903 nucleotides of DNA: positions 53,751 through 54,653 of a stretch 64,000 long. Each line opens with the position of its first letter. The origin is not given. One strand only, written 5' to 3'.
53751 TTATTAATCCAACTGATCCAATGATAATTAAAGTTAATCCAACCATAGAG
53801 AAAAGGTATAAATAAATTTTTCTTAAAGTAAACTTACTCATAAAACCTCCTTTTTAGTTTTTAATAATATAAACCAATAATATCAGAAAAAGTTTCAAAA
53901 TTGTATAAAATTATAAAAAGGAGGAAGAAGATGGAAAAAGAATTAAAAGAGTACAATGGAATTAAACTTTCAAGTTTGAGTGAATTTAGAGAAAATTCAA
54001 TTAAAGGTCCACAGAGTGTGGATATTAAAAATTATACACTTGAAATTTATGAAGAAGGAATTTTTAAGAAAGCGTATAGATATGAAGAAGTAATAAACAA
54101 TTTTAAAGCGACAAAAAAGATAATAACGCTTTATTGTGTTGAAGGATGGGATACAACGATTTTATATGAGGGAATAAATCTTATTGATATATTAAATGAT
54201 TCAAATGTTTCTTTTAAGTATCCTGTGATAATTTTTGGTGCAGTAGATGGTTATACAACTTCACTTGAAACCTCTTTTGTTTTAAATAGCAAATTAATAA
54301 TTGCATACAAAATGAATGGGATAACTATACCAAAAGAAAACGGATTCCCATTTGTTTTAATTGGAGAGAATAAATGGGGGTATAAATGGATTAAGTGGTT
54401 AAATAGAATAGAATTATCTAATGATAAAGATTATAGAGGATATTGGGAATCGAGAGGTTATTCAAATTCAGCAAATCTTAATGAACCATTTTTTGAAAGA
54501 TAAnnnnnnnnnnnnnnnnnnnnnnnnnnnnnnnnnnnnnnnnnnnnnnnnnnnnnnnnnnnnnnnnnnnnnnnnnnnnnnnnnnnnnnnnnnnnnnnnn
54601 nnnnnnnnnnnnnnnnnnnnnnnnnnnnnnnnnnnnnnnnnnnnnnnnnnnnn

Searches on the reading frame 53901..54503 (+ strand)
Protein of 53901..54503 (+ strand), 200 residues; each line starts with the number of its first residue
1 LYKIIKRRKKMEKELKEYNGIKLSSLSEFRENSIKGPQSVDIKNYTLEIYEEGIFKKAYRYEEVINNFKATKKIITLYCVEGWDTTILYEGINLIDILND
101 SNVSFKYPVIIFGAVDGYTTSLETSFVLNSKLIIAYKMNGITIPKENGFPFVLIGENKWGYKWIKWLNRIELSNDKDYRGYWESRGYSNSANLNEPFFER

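Call 28: find_related_loci(query=window:53901-54503:+, collection=genome_contigs, flank=10000)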
Query window:53901-54503:+ (200 aa) in genome_contigs; peptide patterns used: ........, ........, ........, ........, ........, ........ (x = any residue, [..] = any of these).
348 stretches matched a pattern; 30 encode a relative of the query (tblastn E <= 1e-3); 30 distinct loci.
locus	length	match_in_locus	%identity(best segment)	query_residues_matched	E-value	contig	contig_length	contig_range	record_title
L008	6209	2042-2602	54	14-200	2e-67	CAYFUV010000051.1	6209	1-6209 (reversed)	MAG TPA_asm: uncultured Candidatus Bathyarchaeia archaeon isolate ERP108616_co1_152 genome assembly, contig: k119_884077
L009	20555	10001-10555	54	14-198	2e-66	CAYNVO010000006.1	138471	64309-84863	MAG TPA_asm: uncultured Dehalococcoidales bacterium isolate SRP178699_co1_561 genome assembly, contig: NODE_44_length_13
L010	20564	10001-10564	55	12-199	2e-66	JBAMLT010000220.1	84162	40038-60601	MAG: Caldisericota bacterium isolate MAG12 ExploCarb_3808S_S2_63_length_84162_cov_5, whole genome shotgun sequence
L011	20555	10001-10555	54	14-199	6e-64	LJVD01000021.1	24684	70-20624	MAG: candidate division Zixibacteria bacterium SM1_73 WOR1_30_36_2380, whole genome shotgun sequence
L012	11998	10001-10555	53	14-199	1e-63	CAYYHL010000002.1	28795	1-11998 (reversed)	MAG TPA_asm: uncultured Clostridia bacterium isolate SRP239594_co1_38 genome assembly, contig: NODE_460_length_28795_cov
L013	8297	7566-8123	52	13-199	6e-64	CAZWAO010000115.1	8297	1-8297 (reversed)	MAG TPA_asm: uncultured Ignavibacteria bacterium isolate binchicken_co81_427 genome assembly, contig: NODE_14882_length_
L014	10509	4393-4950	55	14-199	2e-63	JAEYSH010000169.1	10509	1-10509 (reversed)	MAG: Methanobacteriota archaeon isolate OH_CBB_89 k127_708180, whole genome shotgun sequence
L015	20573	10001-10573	51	8-199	5e-63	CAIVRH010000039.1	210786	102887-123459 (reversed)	uncultured candidate division Zixibacteria bacterium isolate AM-sed-core3-D1_bin-832 genome assembly, contig: bin-832:39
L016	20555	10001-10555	52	14-198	4e-63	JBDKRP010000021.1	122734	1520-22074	MAG: Methanoregulaceae archaeon isolate 5_bin.90 c_000000182097, whole genome shotgun sequence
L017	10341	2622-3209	49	6-200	1e-62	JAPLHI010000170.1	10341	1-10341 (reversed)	MAG: Chloroflexota bacterium isolate LacPavin_0920_SED3_MAG_48_9 LacPavin_0920_SED3_scaffold_2503838, whole genome shotg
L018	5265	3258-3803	52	14-195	2e-62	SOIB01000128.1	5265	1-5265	MAG: Candidatus Stahlbacteria bacterium isolate E29_bin14 NODE_8239_length_5265_cov_10.261612, whole genome shotgun sequ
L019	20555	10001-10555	49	14-198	5e-62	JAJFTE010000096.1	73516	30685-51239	MAG: Actinomycetes bacterium isolate bin.129 k141_4331208, whole genome shotgun sequence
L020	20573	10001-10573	51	9-199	4e-62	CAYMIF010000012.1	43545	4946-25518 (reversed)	MAG TPA_asm: uncultured Methanosarcinales archaeon isolate SRP141376_co4_74 genome assembly, contig: NODE_1537_length_43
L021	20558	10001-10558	51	14-199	2e-60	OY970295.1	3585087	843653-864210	MAG: Thermodesulfovibrionales bacterium isolate MFD01299.bin.c.3 genome assembly, chromosome: 1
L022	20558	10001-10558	52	14-200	3e-60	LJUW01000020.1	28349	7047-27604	MAG: candidate division Zixibacteria bacterium SM23_73_2 WORSMTZ_2108, whole genome shotgun sequence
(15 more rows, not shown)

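Call 29: find_homologous_proteins(query=window:53901-54503:+, max_evalue=1e-30)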
Query window:53901-54503:+ (200 aa): 7658 proteins with E <= 1e-30 among 7786 candidates; the best 120 are listed.
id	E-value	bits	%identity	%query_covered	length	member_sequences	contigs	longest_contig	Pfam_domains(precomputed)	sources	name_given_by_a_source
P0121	1.4e-121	422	100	95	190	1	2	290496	PF00174.26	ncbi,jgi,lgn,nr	ncbi:MAG: molybdopterin-dependent oxidoreductase [Caldisericia bacterium]|jgi:DMSO/TMAO reductase Ye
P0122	7.0e-106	370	84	95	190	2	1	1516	PF00174.26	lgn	-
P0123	1.4e-105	369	84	95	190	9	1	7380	PF00174.26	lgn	-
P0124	3.4e-103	362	83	95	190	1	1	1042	PF00174.26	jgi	-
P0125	1.0e-98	347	81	95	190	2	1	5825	PF00174.26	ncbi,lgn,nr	ncbi:MAG: molybdopterin-dependent oxidoreductase [Caldisericia bacterium]|nr:molybdopterin-dependent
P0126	1.0e-93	331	75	95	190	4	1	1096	PF00174.26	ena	-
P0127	3.6e-77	277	67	95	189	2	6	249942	PF00174.26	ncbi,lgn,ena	ncbi:MAG: molybdopterin-dependent oxidoreductase [Caldisericia bacterium]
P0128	1.9e-75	271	65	95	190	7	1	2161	PF00174.26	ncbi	ncbi:MAG: molybdopterin-dependent oxidoreductase [Caldisericia bacterium]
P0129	2.5e-73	264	61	95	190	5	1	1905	PF00174.26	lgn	-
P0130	2.4e-72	261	61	95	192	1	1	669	PF00174.26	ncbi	-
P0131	7.5e-72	259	61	95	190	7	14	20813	PF00174.26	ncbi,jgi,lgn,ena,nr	ncbi:MAG TPA: molybdopterin-dependent oxidoreductase [Caldisericia bacterium]|nr:molybdopterin-depen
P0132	6.5e-71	256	61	94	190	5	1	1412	PF00174.26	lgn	-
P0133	7.7e-71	256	65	89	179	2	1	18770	PF00174.26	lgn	-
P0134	2.8e-69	251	59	94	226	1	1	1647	PF00174.26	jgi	-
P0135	1.3e-68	249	58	93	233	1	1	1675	PF00174.26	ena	-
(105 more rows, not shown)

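Call 30: find_encoding_contigs(protein=P0123, flank=10000, max_places=4)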
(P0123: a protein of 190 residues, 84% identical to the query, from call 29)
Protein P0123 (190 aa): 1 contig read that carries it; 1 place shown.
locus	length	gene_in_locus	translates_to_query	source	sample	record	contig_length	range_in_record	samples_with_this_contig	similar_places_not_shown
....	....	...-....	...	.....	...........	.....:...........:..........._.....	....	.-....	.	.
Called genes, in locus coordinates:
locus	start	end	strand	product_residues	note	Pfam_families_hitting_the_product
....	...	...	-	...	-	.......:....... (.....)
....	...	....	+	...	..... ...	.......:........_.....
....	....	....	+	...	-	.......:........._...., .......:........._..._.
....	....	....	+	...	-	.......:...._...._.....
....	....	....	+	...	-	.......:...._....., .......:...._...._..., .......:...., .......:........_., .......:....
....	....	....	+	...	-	?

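Call 31: find_encoding_contigs(protein=P0125, flank=10000, max_places=4)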
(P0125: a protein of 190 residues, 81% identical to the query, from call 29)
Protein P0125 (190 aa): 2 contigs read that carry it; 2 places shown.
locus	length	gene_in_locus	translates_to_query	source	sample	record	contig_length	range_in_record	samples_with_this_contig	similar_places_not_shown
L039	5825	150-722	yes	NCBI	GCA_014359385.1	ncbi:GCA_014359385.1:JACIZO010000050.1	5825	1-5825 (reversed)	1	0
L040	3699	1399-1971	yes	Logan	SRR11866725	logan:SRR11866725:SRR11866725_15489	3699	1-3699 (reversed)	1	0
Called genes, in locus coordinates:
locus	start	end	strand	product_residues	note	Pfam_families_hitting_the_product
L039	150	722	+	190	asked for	PF00174:Oxidored_molyb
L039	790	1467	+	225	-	-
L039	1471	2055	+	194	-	PF01195:Pept_tRNA_hydro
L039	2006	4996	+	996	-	PF17757:UvrB_inter, PF02559:CarD_TRCF_RID, PF00270:DEAD, PF04851:ResIII, PF00271:Helicase_C, PF03461:TRCF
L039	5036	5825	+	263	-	PF01364:Peptidase_C25 (weak)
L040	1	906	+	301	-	?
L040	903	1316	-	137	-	PF18920:DUF5671 (faint)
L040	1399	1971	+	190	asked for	PF00174:Oxidored_molyb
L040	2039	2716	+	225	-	-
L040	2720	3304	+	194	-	PF01195:Pept_tRNA_hydro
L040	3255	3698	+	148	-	?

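Call 32: find_encoding_contigs(protein=P0127, flank=10000, max_places=4)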
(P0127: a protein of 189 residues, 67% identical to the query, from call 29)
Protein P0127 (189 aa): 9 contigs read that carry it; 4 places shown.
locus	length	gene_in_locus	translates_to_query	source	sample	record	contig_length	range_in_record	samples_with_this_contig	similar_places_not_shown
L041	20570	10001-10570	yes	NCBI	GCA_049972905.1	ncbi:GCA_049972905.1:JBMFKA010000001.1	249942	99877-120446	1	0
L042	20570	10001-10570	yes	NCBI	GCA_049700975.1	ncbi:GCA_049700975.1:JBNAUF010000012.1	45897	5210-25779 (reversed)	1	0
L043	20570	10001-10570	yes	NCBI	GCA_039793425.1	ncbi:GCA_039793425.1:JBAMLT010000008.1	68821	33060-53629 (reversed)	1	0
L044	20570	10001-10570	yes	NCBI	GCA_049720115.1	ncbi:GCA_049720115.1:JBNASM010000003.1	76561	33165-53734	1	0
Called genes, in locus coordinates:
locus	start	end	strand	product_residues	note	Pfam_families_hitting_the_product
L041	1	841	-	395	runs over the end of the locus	PF00155:Aminotran_1_2, PF00266:Aminotran_5, PF01053:Cys_Met_Meta_PP (weak)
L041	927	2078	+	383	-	PF00465:Fe-ADH, PF13685:Fe-ADH_2 (weak), PF25137:ADH_Fe_C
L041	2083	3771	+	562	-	PF00528:BPD_transp_1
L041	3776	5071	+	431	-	PF00005:ABC_tran, PF13304:AAA_21 (faint), PF09821:AAA_assoc_C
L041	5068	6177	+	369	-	PF01702:TGT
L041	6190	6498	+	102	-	PF13026:DUF3887 (weak)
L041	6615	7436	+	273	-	PF02517:Rce1-like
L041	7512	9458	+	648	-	PF01209:Ubie_methyltran, PF13489:Methyltransf_23, PF08241:Methyltransf_11, PF13649:Methyltransf_25, PF13847:Methyltransf_31, PF07478:Dala_Dala_lig_C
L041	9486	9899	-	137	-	PF18920:DUF5671 (faint)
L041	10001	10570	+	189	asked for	PF00174:Oxidored_molyb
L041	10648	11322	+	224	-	PF01386:Ribosomal_L25p, PF14693:Ribosomal_TL5_C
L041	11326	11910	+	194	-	PF01195:Pept_tRNA_hydro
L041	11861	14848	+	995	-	PF17757:UvrB_inter, PF02559:CarD_TRCF_RID, PF00270:DEAD, PF00271:Helicase_C, PF03461:TRCF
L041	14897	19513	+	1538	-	PF01364:Peptidase_C25, PF13205:Big_5, PF09136:Glucodextran_B, PF07833:Cu_amine_oxidN1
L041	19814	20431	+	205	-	PF00583:Acetyltransf_1, PF13508:Acetyltransf_7, PF08445:FR47 (weak), PF13673:Acetyltransf_10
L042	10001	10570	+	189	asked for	PF00174:Oxidored_molyb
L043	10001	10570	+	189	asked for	PF00174:Oxidored_molyb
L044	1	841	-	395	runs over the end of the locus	PF00155:Aminotran_1_2, PF00266:Aminotran_5, PF01053:Cys_Met_Meta_PP (weak)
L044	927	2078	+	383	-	PF00465:Fe-ADH, PF13685:Fe-ADH_2 (weak), PF25137:ADH_Fe_C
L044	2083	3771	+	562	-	PF00528:BPD_transp_1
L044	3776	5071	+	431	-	PF00005:ABC_tran, PF13304:AAA_21 (faint), PF09821:AAA_assoc_C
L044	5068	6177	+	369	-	PF01702:TGT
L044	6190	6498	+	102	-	PF13026:DUF3887 (weak)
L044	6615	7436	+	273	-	PF02517:Rce1-like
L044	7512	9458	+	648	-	PF01209:Ubie_methyltran, PF13489:Methyltransf_23, PF08241:Methyltransf_11, PF13649:Methyltransf_25, PF13847:Methyltransf_31, PF07478:Dala_Dala_lig_C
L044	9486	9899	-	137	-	PF18920:DUF5671 (faint)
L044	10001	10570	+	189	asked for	PF00174:Oxidored_molyb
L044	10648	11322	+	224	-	PF01386:Ribosomal_L25p, PF14693:Ribosomal_TL5_C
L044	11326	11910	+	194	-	PF01195:Pept_tRNA_hydro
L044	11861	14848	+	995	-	PF17757:UvrB_inter, PF02559:CarD_TRCF_RID, PF00270:DEAD, PF00271:Helicase_C, PF03461:TRCF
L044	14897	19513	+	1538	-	PF01364:Peptidase_C25, PF13205:Big_5, PF09136:Glucodextran_B, PF07833:Cu_amine_oxidN1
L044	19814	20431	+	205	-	PF00583:Acetyltransf_1, PF13508:Acetyltransf_7, PF08445:FR47 (weak), PF13673:Acetyltransf_10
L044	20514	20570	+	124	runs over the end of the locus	PF03551:PadR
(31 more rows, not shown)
